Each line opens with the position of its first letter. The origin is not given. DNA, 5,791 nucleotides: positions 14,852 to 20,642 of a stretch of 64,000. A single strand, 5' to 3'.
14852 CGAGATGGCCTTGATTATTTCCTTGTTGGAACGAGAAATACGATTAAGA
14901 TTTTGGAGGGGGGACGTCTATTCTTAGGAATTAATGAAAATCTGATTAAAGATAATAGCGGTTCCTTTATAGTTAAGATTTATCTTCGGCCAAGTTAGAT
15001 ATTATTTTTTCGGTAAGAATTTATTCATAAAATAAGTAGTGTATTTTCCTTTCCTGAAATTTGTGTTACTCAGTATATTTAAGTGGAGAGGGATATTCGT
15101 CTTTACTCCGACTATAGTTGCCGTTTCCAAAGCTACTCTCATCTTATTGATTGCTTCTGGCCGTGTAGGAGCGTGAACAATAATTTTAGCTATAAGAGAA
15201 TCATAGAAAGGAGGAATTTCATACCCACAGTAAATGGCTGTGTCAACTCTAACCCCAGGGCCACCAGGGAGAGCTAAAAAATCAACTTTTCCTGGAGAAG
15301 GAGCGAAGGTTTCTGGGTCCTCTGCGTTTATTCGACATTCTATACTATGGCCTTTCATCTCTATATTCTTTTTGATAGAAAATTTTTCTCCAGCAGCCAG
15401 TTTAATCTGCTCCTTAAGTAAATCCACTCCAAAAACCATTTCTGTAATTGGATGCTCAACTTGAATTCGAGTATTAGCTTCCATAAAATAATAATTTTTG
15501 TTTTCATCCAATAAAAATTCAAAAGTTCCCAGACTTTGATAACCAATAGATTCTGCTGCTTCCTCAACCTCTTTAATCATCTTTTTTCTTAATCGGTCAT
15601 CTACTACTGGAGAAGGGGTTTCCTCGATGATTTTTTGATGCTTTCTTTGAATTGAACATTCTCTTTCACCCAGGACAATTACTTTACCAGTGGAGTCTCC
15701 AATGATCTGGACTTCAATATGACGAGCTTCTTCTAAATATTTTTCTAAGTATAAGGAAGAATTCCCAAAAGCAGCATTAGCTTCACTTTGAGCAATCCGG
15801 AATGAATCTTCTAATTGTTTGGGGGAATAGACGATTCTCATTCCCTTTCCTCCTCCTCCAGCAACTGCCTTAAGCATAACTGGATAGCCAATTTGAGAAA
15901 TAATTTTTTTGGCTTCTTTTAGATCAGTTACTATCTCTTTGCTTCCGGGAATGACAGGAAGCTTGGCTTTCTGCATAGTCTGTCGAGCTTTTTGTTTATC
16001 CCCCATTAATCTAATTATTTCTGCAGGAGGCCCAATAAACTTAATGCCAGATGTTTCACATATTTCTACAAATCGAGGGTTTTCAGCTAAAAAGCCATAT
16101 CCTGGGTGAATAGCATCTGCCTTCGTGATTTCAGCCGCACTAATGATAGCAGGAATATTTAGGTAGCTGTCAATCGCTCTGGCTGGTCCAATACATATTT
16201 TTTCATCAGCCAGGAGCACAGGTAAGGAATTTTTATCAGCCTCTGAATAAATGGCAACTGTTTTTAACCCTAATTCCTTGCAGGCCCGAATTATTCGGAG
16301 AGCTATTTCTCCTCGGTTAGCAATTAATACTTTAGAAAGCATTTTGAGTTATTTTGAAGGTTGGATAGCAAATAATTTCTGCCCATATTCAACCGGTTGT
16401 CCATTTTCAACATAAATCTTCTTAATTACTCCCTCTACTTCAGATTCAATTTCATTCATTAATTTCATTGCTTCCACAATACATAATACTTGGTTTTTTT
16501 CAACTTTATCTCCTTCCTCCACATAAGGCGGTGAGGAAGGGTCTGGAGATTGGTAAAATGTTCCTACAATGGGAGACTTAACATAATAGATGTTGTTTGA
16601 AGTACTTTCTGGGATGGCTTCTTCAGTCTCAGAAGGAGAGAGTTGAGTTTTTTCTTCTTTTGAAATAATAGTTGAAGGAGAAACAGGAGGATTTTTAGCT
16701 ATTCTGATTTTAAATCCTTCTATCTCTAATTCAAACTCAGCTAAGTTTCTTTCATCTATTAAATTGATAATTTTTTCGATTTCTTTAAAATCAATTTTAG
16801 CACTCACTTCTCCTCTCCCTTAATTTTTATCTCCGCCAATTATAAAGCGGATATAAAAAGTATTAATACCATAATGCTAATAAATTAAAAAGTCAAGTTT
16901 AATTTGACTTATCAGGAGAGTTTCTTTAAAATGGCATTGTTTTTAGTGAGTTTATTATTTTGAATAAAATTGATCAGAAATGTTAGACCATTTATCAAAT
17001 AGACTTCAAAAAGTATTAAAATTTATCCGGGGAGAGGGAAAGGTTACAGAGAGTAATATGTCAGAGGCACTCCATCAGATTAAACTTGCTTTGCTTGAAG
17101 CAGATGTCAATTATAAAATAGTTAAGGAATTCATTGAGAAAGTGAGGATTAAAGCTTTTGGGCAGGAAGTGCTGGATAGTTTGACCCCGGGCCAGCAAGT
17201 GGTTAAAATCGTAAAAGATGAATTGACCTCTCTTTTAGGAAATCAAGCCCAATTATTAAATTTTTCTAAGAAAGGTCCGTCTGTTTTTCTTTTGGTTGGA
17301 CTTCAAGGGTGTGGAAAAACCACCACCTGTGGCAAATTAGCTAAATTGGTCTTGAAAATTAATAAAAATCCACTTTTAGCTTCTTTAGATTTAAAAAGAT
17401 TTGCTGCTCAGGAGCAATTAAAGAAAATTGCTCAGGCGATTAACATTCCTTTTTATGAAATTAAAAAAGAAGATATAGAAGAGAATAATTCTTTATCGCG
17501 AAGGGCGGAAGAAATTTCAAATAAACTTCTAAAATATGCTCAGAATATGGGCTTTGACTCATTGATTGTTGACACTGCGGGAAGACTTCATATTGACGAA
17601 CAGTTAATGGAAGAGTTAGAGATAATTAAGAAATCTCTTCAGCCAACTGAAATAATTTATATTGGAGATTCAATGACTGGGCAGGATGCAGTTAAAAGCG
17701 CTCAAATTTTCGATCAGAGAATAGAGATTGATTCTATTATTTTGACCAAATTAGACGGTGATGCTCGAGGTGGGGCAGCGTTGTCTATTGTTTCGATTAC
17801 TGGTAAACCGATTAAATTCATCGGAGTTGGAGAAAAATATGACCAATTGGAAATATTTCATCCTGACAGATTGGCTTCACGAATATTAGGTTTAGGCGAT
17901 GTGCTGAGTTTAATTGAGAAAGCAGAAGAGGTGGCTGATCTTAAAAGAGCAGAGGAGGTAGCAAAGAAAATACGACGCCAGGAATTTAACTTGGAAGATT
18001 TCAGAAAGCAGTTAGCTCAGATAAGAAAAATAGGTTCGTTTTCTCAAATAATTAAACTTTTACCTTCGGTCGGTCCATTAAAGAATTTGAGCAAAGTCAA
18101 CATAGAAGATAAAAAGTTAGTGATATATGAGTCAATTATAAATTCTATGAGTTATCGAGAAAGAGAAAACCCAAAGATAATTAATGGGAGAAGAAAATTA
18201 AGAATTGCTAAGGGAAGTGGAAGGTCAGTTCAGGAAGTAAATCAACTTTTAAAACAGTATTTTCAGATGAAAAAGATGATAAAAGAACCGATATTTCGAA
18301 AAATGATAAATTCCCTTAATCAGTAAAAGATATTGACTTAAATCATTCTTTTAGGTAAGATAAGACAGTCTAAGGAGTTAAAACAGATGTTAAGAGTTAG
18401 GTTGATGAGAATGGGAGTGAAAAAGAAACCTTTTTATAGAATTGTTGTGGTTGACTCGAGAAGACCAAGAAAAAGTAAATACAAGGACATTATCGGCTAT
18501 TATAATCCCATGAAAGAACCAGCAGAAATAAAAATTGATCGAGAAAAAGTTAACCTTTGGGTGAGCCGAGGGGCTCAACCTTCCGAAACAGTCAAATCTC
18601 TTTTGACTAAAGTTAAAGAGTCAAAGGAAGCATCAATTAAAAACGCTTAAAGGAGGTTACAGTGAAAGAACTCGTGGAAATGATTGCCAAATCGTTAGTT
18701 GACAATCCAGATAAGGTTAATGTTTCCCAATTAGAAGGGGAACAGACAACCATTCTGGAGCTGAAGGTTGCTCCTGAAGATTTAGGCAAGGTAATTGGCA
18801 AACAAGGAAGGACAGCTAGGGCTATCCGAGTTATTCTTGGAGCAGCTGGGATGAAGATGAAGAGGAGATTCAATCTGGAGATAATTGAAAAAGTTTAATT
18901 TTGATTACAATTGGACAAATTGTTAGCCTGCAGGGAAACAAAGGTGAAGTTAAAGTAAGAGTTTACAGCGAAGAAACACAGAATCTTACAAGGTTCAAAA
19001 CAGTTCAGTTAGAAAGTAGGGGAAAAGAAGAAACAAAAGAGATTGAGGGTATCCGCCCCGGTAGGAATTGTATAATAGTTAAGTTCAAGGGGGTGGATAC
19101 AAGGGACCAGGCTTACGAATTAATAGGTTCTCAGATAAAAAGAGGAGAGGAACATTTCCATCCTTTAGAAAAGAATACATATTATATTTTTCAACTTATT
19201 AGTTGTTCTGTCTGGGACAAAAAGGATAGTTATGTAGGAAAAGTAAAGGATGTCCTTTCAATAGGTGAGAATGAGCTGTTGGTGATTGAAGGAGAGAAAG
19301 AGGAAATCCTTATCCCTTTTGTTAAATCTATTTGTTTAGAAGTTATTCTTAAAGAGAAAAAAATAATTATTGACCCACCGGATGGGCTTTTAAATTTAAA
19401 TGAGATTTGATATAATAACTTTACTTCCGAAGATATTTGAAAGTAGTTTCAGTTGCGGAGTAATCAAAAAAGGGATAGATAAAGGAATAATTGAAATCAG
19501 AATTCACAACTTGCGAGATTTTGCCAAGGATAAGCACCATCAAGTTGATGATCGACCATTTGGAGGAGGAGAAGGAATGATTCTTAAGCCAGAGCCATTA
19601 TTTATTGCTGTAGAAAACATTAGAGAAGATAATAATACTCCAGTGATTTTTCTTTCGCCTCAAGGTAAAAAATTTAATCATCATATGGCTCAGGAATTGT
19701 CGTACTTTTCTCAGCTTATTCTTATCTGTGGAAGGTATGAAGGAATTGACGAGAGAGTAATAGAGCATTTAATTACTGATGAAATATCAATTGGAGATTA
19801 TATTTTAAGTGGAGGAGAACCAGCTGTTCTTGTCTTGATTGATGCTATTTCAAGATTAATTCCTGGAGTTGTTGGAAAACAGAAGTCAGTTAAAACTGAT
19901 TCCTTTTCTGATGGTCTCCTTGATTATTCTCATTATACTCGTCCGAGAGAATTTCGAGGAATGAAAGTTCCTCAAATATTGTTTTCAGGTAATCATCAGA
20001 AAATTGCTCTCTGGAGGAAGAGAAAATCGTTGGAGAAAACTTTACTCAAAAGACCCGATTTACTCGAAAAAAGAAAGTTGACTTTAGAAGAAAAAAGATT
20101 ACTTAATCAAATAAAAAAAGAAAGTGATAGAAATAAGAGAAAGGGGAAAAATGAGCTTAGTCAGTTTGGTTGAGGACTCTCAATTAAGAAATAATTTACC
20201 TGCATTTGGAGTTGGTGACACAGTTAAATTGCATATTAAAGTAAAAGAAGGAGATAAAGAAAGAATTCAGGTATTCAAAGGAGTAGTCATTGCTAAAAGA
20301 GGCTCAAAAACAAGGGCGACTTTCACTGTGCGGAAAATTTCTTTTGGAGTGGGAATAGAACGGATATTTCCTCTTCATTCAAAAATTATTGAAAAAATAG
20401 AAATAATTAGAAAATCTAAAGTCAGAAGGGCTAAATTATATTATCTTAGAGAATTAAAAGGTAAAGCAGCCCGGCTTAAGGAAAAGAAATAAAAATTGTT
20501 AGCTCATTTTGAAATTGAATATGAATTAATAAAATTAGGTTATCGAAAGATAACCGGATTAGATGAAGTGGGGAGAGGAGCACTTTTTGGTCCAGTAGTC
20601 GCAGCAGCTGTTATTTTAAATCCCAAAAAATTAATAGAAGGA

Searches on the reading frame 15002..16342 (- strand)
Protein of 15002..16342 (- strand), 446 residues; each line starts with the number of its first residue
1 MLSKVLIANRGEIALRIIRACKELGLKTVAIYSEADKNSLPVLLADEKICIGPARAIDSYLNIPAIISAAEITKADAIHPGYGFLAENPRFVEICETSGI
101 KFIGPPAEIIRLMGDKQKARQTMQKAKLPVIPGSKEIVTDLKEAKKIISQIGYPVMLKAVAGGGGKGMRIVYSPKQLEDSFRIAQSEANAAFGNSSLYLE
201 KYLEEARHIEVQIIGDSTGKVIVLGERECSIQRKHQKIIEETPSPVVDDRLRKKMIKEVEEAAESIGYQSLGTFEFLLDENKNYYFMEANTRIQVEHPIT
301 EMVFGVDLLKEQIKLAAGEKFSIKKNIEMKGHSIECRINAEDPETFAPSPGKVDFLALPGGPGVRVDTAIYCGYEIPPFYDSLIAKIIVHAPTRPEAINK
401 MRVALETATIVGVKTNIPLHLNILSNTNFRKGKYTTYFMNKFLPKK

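Call 77: search_protein_families(library=pfam, proteins=[window:15002-16342:-], max_evalue=0.00001)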
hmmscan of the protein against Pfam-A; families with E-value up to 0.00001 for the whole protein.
window:15002-16342:- (446 aa): 5 families
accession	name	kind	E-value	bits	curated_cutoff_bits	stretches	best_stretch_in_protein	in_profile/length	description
PF02786.22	CPSase_L_D2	-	9.7e-72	241.3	19.8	1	115-322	1-209/211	Carbamoyl-phosphate synthase L chain, ATP binding domain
PF00289.28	Biotin_carb_N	-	7.1e-45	152.5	25.5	1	1-110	1-110/110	Biotin carboxylase, N-terminal domain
PF02785.25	Biotin_carb_C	-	5.1e-39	133.2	32.4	1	335-440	1-107/108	Biotin carboxylase C-terminal domain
PF07478.18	Dala_Dala_lig_C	-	6.3e-10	39.3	24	1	142-291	26-174/204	D-ala D-ala ligase C-terminus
PF02222.28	ATP-grasp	-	3e-08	33.9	27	1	123-281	3-152/179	ATP-grasp domain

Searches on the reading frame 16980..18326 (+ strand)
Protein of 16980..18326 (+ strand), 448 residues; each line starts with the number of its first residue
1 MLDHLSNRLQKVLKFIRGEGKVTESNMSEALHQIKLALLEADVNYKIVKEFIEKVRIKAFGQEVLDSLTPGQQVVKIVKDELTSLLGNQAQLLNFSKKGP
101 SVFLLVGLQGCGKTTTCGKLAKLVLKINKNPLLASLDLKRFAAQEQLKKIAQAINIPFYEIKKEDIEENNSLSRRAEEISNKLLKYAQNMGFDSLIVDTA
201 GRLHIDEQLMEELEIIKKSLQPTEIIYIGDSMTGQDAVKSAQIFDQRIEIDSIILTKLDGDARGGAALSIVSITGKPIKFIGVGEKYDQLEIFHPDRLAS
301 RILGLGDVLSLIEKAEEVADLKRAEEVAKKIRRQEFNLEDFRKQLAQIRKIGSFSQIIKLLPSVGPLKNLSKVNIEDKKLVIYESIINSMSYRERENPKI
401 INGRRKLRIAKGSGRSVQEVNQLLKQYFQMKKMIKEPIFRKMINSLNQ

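Call 77: search_protein_families(library=pfam, proteins=[window:16980-18326:+], max_evalue=0.00001)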
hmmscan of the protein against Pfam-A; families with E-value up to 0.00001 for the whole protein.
window:16980-18326:+ (448 aa): 4 families
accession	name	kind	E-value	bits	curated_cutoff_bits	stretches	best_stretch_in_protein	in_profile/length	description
PF00448.28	SRP54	-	6.6e-68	228.7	22.7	1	100-304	1-196/196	SRP54-type protein, GTPase domain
PF02978.25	SRP_SPB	-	8.3e-32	109.9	27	1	335-434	1-91/91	Signal peptide binding domain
PF02881.24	SRP54_N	-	1.4e-20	73.7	22.4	1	5-82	1-75/75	SRP54-type protein, helical bundle domain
PF13401.12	AAA_22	-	5.4e-06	27.2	27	0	99-229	4-122/130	AAA domain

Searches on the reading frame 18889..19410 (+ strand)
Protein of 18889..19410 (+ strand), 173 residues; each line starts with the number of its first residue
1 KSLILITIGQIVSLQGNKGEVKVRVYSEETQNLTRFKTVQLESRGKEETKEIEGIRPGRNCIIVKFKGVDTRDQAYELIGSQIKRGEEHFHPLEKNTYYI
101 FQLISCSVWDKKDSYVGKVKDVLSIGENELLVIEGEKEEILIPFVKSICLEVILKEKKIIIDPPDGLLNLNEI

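Call 77: search_protein_families(library=pfam, proteins=[window:18889-19410:+], max_evalue=0.00001)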
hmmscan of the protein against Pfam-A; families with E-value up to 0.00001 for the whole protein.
window:18889-19410:+ (173 aa): 3 families
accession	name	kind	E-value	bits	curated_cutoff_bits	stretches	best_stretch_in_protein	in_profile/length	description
PF01782.24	RimM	-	9.2e-17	61.5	23.5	1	7-84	1-79/84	RimM N-terminal domain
PF24986.1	PRC_RimM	-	2e-15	56.6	27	1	101-167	2-69/69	RimM PRC barrel domain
PF05239.21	PRC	-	1.2e-11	44.9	21.2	1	96-167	2-77/78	PRC-barrel domain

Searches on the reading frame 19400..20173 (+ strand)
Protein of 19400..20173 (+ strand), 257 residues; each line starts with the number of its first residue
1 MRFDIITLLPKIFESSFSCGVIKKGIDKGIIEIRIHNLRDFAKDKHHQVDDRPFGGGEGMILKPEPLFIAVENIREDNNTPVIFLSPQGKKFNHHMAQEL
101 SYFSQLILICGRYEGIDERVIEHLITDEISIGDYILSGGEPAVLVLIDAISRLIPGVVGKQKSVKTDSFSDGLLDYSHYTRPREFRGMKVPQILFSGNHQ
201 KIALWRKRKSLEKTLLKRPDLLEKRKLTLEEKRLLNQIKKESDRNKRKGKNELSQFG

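Call 77: search_protein_families(library=pfam, proteins=[window:19400-20173:+], max_evalue=0.00001)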
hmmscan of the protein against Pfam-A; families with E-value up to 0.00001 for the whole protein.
window:19400-20173:+ (257 aa): 1 family
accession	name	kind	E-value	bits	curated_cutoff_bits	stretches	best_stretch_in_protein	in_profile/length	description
PF01746.26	tRNA_m1G_MT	-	1e-64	218.3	27.3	1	24-219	3-195/195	tRNA (Guanine-1)-methyltransferase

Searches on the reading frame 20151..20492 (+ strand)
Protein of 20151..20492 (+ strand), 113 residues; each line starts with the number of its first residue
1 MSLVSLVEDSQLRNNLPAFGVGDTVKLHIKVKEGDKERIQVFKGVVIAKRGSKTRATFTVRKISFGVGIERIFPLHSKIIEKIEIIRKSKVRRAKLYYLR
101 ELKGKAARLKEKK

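Call 77: search_protein_families(library=pfam, proteins=[window:20151-20492:+], max_evalue=0.00001)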
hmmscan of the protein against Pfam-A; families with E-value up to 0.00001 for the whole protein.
window:20151-20492:+ (113 aa): 1 family
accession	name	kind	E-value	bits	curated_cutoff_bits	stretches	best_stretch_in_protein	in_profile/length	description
PF01245.26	Ribosomal_L19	-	2.4e-48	163.1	22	1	3-112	2-111/111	Ribosomal protein L19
